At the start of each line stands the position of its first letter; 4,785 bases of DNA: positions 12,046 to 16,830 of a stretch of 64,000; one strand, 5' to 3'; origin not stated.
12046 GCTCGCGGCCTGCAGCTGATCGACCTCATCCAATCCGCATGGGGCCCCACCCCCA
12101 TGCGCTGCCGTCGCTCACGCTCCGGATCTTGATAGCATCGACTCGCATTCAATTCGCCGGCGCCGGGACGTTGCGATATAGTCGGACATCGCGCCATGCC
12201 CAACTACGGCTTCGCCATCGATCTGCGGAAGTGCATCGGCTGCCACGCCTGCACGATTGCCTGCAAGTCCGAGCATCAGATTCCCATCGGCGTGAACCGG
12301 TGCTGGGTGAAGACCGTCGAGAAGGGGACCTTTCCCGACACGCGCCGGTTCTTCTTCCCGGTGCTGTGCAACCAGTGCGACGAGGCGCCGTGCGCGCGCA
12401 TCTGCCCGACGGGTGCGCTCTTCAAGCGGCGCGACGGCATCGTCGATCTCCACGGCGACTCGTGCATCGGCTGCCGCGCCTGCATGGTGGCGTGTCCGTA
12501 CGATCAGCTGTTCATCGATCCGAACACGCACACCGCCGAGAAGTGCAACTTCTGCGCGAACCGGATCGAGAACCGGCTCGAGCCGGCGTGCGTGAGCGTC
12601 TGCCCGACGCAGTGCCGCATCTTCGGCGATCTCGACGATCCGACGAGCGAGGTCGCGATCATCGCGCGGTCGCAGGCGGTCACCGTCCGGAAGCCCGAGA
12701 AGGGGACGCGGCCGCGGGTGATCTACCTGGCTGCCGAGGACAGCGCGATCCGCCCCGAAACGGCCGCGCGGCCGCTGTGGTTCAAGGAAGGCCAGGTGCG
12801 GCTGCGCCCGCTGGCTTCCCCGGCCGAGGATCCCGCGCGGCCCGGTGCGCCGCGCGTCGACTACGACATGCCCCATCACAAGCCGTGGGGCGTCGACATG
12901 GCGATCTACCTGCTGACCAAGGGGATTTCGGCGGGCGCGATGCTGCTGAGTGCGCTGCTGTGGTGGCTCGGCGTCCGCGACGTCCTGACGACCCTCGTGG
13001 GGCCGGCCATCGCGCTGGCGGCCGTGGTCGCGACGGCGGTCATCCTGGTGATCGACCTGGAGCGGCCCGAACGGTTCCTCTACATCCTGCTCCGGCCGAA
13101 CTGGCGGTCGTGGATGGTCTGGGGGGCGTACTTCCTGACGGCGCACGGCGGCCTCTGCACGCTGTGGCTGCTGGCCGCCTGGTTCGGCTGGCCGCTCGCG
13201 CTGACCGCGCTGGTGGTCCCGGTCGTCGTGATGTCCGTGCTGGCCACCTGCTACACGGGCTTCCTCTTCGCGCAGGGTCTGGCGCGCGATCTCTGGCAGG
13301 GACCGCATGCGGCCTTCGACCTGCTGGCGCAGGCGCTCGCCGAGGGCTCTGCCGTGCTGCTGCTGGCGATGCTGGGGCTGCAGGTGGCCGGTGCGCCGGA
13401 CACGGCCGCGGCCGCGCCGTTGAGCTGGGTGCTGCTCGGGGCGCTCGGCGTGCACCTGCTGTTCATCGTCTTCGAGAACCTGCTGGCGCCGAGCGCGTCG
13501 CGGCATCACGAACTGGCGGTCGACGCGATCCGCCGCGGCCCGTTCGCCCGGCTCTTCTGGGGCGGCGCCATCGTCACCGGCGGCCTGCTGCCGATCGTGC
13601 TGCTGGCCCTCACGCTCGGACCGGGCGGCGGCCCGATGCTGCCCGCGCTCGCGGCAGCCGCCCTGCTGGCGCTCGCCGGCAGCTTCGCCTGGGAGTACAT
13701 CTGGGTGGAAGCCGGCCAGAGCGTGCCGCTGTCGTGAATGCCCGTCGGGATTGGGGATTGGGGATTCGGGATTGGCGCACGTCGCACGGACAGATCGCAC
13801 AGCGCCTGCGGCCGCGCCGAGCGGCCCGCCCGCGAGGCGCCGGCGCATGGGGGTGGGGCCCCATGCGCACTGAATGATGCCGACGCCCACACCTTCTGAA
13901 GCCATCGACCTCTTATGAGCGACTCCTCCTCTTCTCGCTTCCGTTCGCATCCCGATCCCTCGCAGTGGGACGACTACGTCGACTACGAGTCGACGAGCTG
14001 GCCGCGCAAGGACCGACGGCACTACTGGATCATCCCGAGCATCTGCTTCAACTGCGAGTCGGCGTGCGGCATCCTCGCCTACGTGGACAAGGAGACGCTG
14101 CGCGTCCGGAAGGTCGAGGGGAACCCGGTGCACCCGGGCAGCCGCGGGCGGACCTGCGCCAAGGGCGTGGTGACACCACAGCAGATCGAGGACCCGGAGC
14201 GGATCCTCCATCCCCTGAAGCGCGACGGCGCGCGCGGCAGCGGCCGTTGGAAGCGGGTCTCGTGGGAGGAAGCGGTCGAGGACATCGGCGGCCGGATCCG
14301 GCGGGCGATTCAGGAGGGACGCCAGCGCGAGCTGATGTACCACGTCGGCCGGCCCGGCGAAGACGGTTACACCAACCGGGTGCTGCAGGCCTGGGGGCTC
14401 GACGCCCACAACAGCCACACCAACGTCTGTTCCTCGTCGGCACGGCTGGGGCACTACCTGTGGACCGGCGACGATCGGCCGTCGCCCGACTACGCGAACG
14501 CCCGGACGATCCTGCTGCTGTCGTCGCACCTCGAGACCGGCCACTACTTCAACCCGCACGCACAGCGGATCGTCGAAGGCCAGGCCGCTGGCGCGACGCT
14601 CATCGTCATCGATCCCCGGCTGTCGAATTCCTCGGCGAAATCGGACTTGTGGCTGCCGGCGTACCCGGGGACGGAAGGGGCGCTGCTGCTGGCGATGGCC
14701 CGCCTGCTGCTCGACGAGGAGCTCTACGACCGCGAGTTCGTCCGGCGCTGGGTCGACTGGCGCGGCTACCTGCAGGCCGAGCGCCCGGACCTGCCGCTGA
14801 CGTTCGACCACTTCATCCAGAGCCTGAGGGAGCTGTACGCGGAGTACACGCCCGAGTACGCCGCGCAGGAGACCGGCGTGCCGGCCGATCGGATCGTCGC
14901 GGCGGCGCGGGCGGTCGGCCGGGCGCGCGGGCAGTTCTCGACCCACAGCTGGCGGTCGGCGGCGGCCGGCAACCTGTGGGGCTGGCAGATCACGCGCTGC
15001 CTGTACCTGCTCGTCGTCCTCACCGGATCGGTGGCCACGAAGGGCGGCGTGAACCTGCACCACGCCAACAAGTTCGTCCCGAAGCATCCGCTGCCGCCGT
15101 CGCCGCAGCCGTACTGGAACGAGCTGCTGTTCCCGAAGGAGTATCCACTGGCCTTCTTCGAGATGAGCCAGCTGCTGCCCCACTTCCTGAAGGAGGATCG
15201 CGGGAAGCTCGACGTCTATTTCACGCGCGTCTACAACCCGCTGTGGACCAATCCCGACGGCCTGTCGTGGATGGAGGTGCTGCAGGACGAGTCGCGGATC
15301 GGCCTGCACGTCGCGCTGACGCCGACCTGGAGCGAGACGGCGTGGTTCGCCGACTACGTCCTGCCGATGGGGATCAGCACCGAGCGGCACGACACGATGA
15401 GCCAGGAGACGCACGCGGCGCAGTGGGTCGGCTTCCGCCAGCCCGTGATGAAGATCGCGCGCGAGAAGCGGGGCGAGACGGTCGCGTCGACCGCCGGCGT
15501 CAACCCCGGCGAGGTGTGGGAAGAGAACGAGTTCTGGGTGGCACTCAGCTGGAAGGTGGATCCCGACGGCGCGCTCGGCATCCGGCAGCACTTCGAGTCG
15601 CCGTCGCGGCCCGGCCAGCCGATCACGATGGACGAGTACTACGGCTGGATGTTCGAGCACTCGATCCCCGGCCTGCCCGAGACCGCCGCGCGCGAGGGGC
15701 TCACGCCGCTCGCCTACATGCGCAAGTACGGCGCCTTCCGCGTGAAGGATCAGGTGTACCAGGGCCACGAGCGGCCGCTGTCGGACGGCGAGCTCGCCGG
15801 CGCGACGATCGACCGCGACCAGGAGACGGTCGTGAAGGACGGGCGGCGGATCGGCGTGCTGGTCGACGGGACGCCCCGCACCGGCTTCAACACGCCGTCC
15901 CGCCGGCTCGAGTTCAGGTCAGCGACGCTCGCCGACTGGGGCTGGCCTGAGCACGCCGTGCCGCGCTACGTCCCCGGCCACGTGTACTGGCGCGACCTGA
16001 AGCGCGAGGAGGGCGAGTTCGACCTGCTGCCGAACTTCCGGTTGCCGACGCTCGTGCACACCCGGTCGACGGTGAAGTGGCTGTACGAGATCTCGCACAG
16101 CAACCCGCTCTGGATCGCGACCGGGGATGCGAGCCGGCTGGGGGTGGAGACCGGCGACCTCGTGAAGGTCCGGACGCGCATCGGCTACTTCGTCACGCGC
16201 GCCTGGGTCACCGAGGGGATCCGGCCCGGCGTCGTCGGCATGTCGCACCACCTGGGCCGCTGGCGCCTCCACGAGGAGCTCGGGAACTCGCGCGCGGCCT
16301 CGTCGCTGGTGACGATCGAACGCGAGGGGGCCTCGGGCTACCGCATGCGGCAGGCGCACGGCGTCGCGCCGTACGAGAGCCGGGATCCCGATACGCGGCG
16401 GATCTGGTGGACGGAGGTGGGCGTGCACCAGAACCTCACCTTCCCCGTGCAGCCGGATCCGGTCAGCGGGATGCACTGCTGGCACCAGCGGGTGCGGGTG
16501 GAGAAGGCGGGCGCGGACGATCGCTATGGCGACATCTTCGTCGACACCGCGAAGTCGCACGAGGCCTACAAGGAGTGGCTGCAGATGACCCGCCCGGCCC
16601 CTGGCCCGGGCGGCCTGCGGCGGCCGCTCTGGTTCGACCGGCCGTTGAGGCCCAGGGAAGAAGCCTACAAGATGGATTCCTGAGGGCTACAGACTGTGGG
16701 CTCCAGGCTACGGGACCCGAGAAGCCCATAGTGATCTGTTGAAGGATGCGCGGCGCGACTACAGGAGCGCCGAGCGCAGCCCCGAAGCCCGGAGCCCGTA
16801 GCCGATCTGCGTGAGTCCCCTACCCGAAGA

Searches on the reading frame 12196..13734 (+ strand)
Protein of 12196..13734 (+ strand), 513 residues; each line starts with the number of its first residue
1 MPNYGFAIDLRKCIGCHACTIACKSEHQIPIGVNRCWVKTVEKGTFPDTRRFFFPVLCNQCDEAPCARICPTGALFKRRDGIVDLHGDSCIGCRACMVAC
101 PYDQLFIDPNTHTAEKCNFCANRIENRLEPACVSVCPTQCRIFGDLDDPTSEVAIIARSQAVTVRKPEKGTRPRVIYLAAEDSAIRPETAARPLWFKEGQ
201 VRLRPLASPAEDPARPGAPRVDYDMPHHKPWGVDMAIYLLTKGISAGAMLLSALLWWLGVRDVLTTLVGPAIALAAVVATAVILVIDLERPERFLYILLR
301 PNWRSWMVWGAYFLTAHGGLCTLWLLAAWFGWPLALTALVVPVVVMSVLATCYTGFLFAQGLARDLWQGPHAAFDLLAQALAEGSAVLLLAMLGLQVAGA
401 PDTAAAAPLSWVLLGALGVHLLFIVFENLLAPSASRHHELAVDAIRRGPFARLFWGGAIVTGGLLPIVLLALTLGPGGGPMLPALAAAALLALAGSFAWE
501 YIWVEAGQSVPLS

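Call 39: search_protein_families(library=pfam, proteins=[window:12196-13734:+], max_evalue=0.00001)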
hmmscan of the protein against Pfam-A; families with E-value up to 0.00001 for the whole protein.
window:12196-13734:+ (513 aa): 8 families
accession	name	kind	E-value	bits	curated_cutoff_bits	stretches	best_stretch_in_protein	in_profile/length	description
PF03916.19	NrfD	-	6.3e-33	115.2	25.8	1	226-509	6-310/313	Polysulphide reductase, NrfD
PF13247.11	Fer4_11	-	4.3e-24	85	26.2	1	52-145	4-99/100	4Fe-4S dicluster domain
PF00037.32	Fer4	-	1.5e-08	34.6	21.1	0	88-103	6-21/24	4Fe-4S binding domain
PF12837.12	Fer4_6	-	1.6e-08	34.5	25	0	88-103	7-22/24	4Fe-4S binding domain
PF12838.12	Fer4_7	-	2.1e-08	34.9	27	0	89-140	1-52/52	4Fe-4S dicluster domain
PF14589.11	NrfD_2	-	3e-08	34.2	27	1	239-509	22-274/281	Polysulfide reductase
PF12797.12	Fer4_2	-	2.8e-07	30.5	24.5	0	6-24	3-21/22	4Fe-4S binding domain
PF13187.11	Fer4_9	-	1.1e-06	29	27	0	12-74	1-51/52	4Fe-4S dicluster domain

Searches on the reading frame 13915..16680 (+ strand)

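Call 39: search_protein_families(library=pfam, proteins=[window:13915-16680:+], max_evalue=0.00001)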
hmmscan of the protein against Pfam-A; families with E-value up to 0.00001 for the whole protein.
window:13915-16680:+ (922 aa): 3 families
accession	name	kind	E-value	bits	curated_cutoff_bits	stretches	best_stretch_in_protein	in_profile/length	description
PF00384.28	Molybdopterin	-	1.6e-18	67.3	24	1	96-513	1-335/353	Molybdopterin oxidoreductase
PF01568.27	Molydop_binding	-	6.9e-14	52.3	26.8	1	719-799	18-93/110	Molydopterin dinucleotide binding domain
PF04879.21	Molybdop_Fe4S4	-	9.6e-11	41.9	22.7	1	40-91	4-53/55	Molybdopterin oxidoreductase Fe4S4 domain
